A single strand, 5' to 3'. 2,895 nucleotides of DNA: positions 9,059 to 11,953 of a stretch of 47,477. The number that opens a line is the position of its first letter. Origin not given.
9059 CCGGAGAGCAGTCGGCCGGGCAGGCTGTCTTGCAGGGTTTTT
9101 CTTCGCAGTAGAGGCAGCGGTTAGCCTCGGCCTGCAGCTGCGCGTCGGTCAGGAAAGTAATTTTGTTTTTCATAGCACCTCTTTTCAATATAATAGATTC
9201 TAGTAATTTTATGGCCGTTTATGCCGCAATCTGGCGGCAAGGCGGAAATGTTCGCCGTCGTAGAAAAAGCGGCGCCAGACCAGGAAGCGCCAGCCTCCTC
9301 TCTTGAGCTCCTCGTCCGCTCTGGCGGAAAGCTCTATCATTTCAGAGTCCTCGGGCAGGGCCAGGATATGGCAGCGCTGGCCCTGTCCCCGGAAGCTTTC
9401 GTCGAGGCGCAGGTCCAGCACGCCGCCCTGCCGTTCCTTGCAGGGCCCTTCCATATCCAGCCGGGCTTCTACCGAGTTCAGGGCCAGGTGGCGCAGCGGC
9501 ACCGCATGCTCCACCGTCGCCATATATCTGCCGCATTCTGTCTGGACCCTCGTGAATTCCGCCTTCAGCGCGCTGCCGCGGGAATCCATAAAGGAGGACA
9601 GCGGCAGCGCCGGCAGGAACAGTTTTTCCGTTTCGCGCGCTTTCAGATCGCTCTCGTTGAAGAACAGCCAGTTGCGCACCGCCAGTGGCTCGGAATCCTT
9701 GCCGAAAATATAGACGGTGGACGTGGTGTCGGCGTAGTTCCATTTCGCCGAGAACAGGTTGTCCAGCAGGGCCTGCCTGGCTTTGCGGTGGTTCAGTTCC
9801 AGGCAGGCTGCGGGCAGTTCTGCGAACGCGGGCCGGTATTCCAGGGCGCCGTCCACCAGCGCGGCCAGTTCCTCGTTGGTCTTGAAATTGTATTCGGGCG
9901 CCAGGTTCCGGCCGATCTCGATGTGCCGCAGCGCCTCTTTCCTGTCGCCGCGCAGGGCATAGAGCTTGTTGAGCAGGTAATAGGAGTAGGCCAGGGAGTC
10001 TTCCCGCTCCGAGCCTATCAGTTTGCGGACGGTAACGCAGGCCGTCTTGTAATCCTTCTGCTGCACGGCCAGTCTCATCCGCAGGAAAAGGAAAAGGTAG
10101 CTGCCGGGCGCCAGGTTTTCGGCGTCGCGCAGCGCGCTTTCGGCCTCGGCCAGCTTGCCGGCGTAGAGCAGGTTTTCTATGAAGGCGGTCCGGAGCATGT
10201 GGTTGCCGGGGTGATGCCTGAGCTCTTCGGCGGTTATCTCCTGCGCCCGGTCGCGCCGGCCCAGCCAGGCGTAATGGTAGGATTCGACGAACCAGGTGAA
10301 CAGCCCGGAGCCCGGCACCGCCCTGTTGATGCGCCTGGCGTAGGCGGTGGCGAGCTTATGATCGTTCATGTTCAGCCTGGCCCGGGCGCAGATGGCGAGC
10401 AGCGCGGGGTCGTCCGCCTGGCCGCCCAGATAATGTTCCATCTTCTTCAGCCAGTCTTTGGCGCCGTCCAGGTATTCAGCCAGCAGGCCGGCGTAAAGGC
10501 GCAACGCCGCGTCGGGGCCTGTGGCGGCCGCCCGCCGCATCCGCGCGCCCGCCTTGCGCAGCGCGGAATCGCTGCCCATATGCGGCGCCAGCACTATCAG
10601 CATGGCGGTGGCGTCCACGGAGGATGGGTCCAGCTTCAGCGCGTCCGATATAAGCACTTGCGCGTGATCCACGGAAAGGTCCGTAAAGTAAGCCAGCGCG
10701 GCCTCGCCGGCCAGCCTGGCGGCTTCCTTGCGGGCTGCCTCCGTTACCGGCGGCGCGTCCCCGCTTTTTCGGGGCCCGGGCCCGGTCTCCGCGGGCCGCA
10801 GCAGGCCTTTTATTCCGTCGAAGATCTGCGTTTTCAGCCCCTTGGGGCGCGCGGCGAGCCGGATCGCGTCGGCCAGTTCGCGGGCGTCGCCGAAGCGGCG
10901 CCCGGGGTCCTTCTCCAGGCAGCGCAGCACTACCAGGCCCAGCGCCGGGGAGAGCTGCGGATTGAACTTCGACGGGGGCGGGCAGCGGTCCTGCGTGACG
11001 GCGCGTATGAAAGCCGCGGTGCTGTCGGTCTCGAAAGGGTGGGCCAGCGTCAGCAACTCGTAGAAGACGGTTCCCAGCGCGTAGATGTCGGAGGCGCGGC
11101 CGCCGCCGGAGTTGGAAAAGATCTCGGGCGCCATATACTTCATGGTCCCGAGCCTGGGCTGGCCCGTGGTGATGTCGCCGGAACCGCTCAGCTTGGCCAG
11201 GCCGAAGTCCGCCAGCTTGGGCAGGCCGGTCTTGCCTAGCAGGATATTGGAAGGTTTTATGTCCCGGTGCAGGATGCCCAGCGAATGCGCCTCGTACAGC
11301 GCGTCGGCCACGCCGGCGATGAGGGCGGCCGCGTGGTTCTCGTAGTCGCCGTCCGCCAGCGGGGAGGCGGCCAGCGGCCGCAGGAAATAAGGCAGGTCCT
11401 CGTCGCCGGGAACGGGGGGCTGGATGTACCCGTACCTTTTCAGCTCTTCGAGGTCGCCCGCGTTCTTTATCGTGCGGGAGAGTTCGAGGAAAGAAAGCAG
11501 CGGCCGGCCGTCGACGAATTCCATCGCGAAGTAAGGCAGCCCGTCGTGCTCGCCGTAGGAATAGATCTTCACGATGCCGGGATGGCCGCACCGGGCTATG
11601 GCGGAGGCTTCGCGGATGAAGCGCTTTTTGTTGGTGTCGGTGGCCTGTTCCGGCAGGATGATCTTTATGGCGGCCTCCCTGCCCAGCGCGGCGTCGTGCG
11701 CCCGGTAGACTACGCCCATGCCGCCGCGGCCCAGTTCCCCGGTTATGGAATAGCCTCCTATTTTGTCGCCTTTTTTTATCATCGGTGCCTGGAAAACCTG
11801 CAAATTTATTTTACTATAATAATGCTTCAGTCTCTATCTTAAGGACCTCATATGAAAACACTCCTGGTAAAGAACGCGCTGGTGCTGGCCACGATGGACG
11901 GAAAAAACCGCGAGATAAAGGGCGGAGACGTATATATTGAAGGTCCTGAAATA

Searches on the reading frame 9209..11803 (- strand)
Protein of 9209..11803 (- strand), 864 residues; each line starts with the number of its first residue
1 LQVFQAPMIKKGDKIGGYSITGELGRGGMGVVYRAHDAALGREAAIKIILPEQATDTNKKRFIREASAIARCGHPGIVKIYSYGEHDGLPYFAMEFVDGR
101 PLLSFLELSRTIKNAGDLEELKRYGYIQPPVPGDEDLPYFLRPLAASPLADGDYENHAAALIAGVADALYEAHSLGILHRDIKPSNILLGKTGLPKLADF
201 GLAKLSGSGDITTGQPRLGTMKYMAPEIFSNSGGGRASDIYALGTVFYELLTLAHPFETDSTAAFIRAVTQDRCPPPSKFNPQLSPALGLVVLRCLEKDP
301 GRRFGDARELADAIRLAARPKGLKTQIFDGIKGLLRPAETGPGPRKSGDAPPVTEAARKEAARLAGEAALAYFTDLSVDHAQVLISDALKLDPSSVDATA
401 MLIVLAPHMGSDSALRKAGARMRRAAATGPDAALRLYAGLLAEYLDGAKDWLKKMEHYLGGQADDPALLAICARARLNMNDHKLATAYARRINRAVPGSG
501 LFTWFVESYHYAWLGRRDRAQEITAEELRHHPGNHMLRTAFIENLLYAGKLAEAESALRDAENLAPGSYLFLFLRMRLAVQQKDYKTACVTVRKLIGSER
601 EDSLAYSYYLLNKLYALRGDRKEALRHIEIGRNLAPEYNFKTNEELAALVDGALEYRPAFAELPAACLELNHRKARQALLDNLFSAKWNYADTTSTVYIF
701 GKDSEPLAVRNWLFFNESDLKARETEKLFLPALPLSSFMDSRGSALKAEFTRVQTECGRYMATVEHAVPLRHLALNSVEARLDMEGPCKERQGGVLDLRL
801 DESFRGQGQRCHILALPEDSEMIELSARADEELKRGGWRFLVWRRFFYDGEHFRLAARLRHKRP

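Call 53: search_protein_families(library=pfam, proteins=[window:9209-11803:-])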
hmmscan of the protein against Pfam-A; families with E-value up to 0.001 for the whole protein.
window:9209-11803:- (864 aa): 4 families
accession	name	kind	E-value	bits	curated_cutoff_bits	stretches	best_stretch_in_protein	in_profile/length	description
PF00069.31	Pkinase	-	1.3e-45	156.3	31.7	2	155-305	97-253/263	Protein kinase domain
PF07714.23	PK_Tyr_Ser-Thr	-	4e-29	102.1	23.1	1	21-303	4-248/258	Protein tyrosine and serine/threonine kinase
PF01636.29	APH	-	2.1e-09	37.9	23.2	1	32-204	13-198/239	Phosphotransferase enzyme family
PF17667.7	Pkinase_fungal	-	0.00014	21.2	24.1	1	160-248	287-381/387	Fungal protein kinase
